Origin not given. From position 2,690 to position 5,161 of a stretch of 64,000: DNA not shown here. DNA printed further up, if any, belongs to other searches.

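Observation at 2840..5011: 27-CXXCH lipoprotein cytochrome built from tandem about 50-aa paired-haem units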

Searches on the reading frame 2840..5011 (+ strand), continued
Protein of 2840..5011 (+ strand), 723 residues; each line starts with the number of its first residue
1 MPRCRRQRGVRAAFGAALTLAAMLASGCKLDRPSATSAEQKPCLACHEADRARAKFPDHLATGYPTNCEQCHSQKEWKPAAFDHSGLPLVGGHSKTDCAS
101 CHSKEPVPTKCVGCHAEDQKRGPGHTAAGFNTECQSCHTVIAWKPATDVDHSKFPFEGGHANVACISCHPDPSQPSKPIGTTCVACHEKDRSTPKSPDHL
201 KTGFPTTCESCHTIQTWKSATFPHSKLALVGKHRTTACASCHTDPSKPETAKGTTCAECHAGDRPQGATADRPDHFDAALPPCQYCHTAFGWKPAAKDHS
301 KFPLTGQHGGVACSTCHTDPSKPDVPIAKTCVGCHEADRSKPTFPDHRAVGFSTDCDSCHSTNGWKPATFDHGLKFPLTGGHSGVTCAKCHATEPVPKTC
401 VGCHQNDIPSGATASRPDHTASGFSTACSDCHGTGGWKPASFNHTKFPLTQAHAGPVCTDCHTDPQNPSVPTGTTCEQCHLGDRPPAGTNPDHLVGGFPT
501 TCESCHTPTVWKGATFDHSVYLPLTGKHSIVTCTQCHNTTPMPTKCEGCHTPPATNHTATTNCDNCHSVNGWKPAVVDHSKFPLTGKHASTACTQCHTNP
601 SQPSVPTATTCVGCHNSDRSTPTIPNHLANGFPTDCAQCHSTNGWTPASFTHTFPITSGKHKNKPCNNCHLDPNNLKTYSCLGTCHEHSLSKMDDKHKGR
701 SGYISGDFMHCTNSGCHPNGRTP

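Call 19: find_encoding_contigs(protein=P0058, flank=8000, max_places=3)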
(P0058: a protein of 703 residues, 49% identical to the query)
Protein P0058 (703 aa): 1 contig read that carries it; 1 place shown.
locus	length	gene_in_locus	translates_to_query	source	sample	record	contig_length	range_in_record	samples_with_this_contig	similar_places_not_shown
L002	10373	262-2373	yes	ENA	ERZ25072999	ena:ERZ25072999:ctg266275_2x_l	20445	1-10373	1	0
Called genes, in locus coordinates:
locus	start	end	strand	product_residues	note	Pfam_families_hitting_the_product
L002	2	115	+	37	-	?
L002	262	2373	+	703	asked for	PF02085:Cytochrom_CIII (faint), PF14522:Cytochrome_C7 (faint), PF14537:Cytochrom_c3_2 (faint)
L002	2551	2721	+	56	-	-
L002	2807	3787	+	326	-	PF07819:PGAP1 (faint)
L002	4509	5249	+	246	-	-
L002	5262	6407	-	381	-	PF09587:PGA_cap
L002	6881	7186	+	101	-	-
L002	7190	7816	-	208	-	-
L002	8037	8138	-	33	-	-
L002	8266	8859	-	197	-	-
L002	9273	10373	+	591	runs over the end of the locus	PF06917:Pectate_lyase_2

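Call 20: search_protein_representatives(protein=window:2840-5008:+)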
Query: 723 residues. Proteins with E-value up to 0.001 (for the whole library): 3932; up to 1e-10: 2280; up to 1e-30: 604. The best 150 are listed.
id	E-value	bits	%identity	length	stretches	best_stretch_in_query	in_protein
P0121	0.0e+00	1510.2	44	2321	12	300-653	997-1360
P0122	4.6e-288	974.4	41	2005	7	41-538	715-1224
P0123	1.2e-272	923.4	46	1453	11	195-520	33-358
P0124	2.5e-260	882.6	43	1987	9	313-721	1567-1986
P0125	3.7e-256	868.8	41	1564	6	301-722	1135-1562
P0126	1.2e-255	867.2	43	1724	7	301-720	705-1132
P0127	5.0e-242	822.1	44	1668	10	291-721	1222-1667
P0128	3.1e-234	796.4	46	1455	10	302-537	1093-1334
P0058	3.2e-219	746.7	56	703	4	5-441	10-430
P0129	2.1e-217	740.7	40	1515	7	81-537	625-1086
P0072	3.2e-215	733.4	48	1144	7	302-543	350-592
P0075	9.8e-214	728.5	42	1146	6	301-723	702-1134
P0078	1.4e-211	721.4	43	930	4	42-464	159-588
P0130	2.7e-211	720.5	43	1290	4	329-721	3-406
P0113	2.7e-201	687.4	46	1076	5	301-653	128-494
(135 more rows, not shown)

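Call 21: find_encoding_contigs(protein=P0009, flank=8000, max_places=2)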
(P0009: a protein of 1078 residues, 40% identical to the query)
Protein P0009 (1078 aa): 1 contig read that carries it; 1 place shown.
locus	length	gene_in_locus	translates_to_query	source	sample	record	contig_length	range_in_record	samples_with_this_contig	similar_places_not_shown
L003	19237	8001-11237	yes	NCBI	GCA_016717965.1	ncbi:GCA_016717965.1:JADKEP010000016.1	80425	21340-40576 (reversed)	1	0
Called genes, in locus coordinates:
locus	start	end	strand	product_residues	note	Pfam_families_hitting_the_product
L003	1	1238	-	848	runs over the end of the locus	PF00069:Pkinase, PF07714:PK_Tyr_Ser-Thr, PF13371:TPR_9 (faint)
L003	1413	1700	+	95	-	-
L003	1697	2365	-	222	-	PF00484:Pro_CA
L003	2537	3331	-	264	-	PF12773:DZR (weak), PF13240:Zn_Ribbon_1 (faint)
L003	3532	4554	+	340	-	-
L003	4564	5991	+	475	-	PF12797:Fer4_2 (faint), PF12838:Fer4_7, PF13237:Fer4_10, PF14697:Fer4_21, PF03486:HI0933_like (faint), PF00890:FAD_binding_2 (weak), PF07992:Pyr_redox_2, PF13738:Pyr_redox_3, +1 more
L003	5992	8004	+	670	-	PF02085:Cytochrom_CIII (faint), PF14537:Cytochrom_c3_2 (faint), PF14522:Cytochrome_C7 (weak)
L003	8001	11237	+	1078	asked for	PF00684:DnaJ_CXXCXGXG (faint), PF02085:Cytochrom_CIII (faint), PF09699:Paired_CXXCH_1 (faint), PF14522:Cytochrome_C7 (faint), PF14537:Cytochrom_c3_2 (faint), PF18353:PG_isomerase_N (faint)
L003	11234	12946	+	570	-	-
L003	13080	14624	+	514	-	PF04389:Peptidase_M28, PF01546:Peptidase_M20 (weak)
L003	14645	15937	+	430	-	PF00155:Aminotran_1_2 (weak), PF00266:Aminotran_5, PF01041:DegT_DnrJ_EryC1, PF01212:Beta_elim_lyase (weak), PF01053:Cys_Met_Meta_PP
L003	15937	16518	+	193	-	PF06736:TMEM175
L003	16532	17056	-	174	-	PF13302:Acetyltransf_3, PF00583:Acetyltransf_1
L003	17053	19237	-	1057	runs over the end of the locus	PF02012:BNR (faint), PF15902:Sortilin-Vps10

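Call 22: find_encoding_contigs(protein=P0003, flank=8000, max_places=2)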
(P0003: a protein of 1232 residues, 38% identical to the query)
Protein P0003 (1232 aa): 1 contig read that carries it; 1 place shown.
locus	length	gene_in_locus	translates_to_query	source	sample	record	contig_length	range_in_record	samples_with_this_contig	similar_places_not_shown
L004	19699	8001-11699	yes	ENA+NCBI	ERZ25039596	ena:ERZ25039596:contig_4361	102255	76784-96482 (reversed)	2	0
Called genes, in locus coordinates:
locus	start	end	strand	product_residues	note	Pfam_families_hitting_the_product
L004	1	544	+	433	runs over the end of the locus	PF25954:Beta-barrel_RND_2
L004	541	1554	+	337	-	PF00873:ACR_tran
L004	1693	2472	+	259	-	PF00873:ACR_tran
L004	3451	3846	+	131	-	PF00873:ACR_tran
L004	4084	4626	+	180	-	-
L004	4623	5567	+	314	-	-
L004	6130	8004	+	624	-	PF02085:Cytochrom_CIII (faint), PF14537:Cytochrom_c3_2 (faint), PF22113:Mtrc-MtrF_II-IV_dom (faint), PF14522:Cytochrome_C7 (weak)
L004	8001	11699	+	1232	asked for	PF02085:Cytochrom_CIII (faint), PF14522:Cytochrome_C7 (faint), PF14537:Cytochrom_c3_2 (faint)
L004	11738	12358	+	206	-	PF14522:Cytochrome_C7 (faint), PF14537:Cytochrom_c3_2 (faint)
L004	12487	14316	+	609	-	PF02085:Cytochrom_CIII (faint), PF14522:Cytochrome_C7 (faint), PF22113:Mtrc-MtrF_II-IV_dom (faint), PF10559:Plug_translocon (faint)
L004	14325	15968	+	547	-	-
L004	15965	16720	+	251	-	-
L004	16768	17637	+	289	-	-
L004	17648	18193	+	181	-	PF13424:TPR_12 (faint), PF07719:TPR_2 (faint), PF13174:TPR_6 (faint), PF14559:TPR_19 (faint), PF23914:TPR_CcmH_CycH, PF13414:TPR_11 (weak), PF13432:TPR_16 (weak), PF13431:TPR_17 (weak), +2 more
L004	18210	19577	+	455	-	PF12838:Fer4_7 (faint), PF13183:Fer4_8 (faint), PF13237:Fer4_10, PF14697:Fer4_21, PF13187:Fer4_9 (weak), PF07992:Pyr_redox_2, PF13738:Pyr_redox_3, PF00070:Pyr_redox, +6 more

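Call 44: predict_structure(alignment_id=A1)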
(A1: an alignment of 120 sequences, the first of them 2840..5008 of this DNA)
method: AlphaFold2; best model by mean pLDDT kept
length: 723 residues; sequences in the alignment: 120
mean_pLDDT: 71.0   pTM: 0.29
mean pLDDT of the five models: 71.0, 70.6, 68.9, 63.5, 59.4
residues with pLDDT >= 90: 1; 70-90: 442; 50-70: 234; < 50: 46
segments of 3 or more residues with pLDDT < 50: 1-40, 554-558
pLDDT, mean of each block of 10 residues (from residue 1): 38 37 36 40 73 77 76 60 71 81 80 87 72 83 66 72 78 75 85 76 79 76 65 75 62 71 64 63 70 59 75 78 78 84 70 80 71 66 73 74 75 60 68 65 65 73 70 76 68 69 73 65 71 70 72 52 64 60 82 81 79 87 75 86 83 70 77 79 69 85 80 70 63
secondary structure, 60 per line:
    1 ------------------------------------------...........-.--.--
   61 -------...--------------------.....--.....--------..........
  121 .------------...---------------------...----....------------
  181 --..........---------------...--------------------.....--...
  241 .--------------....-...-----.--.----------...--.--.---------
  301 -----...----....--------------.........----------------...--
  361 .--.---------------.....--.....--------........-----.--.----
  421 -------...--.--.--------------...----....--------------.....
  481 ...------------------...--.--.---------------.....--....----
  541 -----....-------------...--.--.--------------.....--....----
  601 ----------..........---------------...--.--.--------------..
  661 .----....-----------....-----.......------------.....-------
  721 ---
elements in order (helices of 4 or more, strands of 3 or more residues): H43-53 H91-95 H98-102 H111-121 H165-168 H183-192 H231-235 H238-241 H256-259 H313-316 H331-339 H380-384 H387-391 H400-407 H458-461 H476-483 H526-530 H533-536 H546-549 H586-590 H593-596 H611-620 H666-669 H681-684 H690-696 H709-713

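Call 46: fold_search(model_id=the predicted structure, library=pdb)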
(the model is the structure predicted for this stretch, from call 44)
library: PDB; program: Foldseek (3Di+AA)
matches with E <= 10: 1; with E <= 0.001: 0
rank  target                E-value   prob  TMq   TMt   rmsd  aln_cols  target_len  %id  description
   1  6qvm_A                9.3e+00  0.00  0.04  0.04  21.8       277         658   16  Undecaheme cytochrome from S-layer of Carboxydothermus ferrireducens (released 2020-03-25)

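Call 52: find_related_loci(query=A4, collection=genome_contigs, flank=6000)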
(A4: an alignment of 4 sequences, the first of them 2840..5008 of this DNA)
Query A4 (723 aa) in genome_contigs; peptide patterns used: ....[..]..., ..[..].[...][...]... (x = any residue, [..] = any of these).
148 stretches matched a pattern; 125 encode a relative of the query (tblastn E <= 1e-3); the best 80 are kept; 80 distinct loci.
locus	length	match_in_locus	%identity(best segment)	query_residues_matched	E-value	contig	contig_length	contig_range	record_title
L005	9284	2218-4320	50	3-703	0e+0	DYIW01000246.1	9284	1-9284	MAG TPA_asm: Phycisphaera mikurensis isolate FI88_71_9 Afr_mines_FI88_2407_length_9284_cov_2_561924, whole genome shotgu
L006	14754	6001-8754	43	38-721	5e-144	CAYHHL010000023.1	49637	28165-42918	MAG TPA_asm: uncultured Enterobacteriaceae bacterium isolate ERP119702_co1_145 genome assembly, contig: NODE_568_length_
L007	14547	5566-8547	39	1-721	2e-118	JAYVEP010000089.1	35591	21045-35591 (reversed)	MAG: Acidobacteriaceae bacterium isolate GL35_DN_metabat_92_sub GL35_DN_metabat_92_sub_88, whole genome shotgun sequence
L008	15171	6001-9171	39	17-720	4e-115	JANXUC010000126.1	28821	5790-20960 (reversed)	MAG: Acidobacteriaceae bacterium isolate 339R_metabat_262 339R_k141_337703, whole genome shotgun sequence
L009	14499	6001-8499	40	22-703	1e-111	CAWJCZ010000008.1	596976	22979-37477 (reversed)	MAG: uncultured Gemmatimonadales bacterium isolate MFD04944.bin.2.227 genome assembly, contig: contig_51847, whole genom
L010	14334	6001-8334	38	14-703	7e-122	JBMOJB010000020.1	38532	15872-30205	MAG: Saprospiraceae bacterium isolate Deming_bin.507 contig1995, whole genome shotgun sequence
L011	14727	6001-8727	37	5-720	3e-109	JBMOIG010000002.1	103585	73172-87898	MAG: Myxococcota bacterium isolate Deming_bin.407 contig234, whole genome shotgun sequence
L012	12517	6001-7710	41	5-720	4e-98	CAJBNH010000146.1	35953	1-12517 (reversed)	MAG: uncultured Myxococcales bacterium isolate Loc090721-8m_bin-517 genome assembly, contig: bin-517:146/201, whole geno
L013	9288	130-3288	34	23-721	3e-97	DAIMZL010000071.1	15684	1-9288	MAG TPA_asm: Melioribacteraceae bacterium isolate CTOTU7585 NODE_6036_length_15684_cov_28.246721, whole genome shotgun s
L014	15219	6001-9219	35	1-720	2e-92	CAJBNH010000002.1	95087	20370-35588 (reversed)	MAG: uncultured Myxococcales bacterium isolate Loc090721-8m_bin-517 genome assembly, contig: bin-517:002/201, whole geno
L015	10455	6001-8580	36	22-720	3e-91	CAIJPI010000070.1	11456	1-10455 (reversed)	MAG: uncultured Bacteroidales bacterium isolate Ja1-D5_bin-349 genome assembly, contig: bin-349:070/354, whole genome sh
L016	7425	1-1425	42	20-721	2e-84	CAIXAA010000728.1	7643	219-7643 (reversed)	MAG: uncultured Myxococcales bacterium isolate MJ120716A_bin-0880 genome assembly, contig: bin-0880:728/998, whole genom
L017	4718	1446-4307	31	15-702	1e-83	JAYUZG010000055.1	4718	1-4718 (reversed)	MAG: Betaproteobacteria bacterium isolate GL15_Down_concoct_104 GL15_Down_concoct_104_54, whole genome shotgun sequence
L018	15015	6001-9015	36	21-721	7e-100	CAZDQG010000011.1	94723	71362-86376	MAG TPA_asm: uncultured Saprospiraceae bacterium isolate SRP173033_co2_119 genome assembly, contig: NODE_76_length_94723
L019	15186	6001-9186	32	27-702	2e-76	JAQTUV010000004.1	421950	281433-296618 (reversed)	MAG: Sideroxydans sp. isolate STB_72 NODE_42_length_421950_cov_19.064283_Sandtown_B, whole genome shotgun sequence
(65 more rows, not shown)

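Call 59: find_encoding_contigs(protein=P0001, flank=10000, max_places=3)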
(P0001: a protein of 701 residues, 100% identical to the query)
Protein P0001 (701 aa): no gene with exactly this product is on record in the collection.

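Call 85: list_cluster_members(proteins=[P0001, P0024])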
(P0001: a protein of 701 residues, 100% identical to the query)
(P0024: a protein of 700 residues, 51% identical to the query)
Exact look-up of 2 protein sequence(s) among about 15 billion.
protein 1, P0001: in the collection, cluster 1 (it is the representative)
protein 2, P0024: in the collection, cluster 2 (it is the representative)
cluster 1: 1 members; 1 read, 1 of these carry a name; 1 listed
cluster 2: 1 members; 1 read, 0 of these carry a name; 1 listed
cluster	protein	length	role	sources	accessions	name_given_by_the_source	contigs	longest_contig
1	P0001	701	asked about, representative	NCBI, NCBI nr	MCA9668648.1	MAG: hypothetical protein KC503_23810 [Myxococcales bacterium] | hypothetical protein [Myxococcales bacterium]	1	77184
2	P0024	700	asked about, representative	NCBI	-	-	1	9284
